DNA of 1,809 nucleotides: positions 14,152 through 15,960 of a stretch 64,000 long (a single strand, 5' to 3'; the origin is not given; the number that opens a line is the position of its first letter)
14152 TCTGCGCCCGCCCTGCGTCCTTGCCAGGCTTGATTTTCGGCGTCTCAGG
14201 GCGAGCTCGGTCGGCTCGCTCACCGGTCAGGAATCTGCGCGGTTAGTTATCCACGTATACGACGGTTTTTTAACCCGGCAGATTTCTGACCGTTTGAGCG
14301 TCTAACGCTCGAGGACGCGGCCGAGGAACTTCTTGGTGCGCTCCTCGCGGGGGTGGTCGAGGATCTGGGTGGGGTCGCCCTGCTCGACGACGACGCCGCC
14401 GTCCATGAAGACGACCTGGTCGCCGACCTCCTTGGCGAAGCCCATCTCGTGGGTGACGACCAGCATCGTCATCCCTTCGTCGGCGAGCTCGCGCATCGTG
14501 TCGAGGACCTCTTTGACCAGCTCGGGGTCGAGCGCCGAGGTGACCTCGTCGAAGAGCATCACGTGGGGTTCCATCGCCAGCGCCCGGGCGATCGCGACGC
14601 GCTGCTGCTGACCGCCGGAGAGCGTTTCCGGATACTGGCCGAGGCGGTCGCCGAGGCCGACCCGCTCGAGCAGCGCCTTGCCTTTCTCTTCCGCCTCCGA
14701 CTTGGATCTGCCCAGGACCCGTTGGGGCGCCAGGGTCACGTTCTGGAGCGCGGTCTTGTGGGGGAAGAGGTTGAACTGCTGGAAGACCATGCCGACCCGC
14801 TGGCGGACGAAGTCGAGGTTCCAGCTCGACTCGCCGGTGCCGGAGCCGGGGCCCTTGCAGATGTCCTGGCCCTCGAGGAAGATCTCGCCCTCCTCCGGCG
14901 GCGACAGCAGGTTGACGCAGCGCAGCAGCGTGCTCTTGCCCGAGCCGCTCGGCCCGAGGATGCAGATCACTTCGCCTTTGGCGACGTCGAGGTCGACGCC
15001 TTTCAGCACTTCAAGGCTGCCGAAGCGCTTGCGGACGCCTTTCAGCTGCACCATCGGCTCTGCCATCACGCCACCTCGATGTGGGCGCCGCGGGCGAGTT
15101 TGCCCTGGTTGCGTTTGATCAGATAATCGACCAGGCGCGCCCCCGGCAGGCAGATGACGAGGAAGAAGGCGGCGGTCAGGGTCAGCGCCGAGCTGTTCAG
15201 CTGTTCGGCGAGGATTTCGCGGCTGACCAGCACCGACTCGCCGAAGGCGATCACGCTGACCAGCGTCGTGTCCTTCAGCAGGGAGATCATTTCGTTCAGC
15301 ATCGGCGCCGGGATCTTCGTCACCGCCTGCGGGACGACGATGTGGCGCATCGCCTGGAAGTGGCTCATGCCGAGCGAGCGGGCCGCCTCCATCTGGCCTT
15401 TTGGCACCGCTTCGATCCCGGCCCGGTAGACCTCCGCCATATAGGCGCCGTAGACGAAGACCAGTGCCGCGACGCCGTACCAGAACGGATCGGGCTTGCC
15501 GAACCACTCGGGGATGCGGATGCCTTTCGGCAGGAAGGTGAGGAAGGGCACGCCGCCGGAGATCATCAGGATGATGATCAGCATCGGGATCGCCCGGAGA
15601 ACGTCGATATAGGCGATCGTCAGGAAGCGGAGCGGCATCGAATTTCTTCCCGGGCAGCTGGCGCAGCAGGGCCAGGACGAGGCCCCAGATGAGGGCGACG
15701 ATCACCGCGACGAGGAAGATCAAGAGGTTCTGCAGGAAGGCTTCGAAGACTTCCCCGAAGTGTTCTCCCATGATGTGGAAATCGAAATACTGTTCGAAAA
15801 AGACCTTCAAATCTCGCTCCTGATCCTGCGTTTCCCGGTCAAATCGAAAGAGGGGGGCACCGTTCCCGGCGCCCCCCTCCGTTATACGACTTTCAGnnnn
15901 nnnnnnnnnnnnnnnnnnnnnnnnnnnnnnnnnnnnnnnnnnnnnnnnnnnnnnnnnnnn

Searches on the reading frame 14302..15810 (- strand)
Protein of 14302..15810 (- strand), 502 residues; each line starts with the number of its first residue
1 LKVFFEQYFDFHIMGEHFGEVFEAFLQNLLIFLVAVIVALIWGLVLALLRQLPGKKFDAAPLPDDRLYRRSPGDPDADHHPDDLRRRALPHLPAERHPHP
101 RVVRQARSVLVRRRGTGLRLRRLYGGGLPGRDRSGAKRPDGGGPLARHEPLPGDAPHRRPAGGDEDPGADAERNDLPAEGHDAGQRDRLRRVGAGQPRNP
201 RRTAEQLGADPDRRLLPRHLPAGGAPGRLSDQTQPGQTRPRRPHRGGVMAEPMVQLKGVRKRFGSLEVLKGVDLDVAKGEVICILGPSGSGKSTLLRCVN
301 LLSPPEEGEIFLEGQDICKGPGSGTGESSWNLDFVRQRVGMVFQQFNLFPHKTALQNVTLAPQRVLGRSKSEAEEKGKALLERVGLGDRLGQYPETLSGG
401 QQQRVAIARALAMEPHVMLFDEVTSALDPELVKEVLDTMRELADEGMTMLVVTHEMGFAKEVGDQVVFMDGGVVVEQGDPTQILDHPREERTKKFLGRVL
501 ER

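Call 33: search_protein_families(library=pfam, proteins=[window:14302-15810:-])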
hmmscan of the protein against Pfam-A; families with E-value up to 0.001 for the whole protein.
window:14302-15810:- (502 aa): 6 families
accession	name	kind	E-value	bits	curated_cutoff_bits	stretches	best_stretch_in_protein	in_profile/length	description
PF00005.33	ABC_tran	-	3.8e-35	121.9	25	1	269-425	1-137/137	ABC transporter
PF13304.12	AAA_21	-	4.5e-11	43.8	27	1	382-456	223-300/304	AAA domain, putative AbiEii toxin, Type IV TA system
PF02463.25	SMC_N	-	4.3e-09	36.6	40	1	393-465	133-207/220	RecF/RecN/SMC N terminal domain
PF13555.12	AAA_29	-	0.00016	21.8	27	1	272-305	15-49/61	P-loop containing region of AAA domain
PF13476.12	AAA_23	-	0.00059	21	27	1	263-300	7-40/201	AAA domain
PF13191.12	AAA_16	-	0.00066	20.7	32.6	0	278-305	21-51/167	AAA ATPase domain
